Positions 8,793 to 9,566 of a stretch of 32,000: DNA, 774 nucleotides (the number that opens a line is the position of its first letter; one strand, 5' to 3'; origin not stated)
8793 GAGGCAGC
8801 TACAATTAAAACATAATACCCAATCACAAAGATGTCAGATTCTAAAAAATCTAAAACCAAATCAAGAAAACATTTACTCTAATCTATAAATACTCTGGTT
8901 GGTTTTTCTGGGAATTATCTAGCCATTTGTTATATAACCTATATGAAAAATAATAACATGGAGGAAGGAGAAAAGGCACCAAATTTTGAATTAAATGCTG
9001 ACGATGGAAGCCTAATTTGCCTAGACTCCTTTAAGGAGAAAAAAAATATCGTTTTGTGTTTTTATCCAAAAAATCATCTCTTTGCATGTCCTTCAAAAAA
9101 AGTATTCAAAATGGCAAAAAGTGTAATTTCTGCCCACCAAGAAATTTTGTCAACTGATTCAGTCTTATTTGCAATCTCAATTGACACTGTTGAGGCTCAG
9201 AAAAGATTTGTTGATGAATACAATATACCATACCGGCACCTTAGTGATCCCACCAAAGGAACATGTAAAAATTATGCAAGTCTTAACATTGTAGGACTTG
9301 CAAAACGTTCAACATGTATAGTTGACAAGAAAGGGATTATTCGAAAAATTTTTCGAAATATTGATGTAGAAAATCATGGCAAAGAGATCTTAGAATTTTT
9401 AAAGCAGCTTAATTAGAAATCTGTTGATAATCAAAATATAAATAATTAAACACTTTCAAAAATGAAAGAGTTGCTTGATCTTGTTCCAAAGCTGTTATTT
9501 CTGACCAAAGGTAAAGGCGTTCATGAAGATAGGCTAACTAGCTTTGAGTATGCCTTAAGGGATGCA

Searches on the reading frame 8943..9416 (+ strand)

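Call 29: search_protein_families(library=pfam, proteins=[window:8943-9416:+], max_evalue=0.001)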
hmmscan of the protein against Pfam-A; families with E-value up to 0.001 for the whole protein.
window:8943-9416:+ (157 aa): 2 families
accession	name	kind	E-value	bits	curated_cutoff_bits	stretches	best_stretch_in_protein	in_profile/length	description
PF00578.27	AhpC-TSA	-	7e-22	78.1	26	1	9-135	2-123/124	AhpC/TSA family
PF08534.16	Redoxin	-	1.1e-11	45.1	26.6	1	8-142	2-137/148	Redoxin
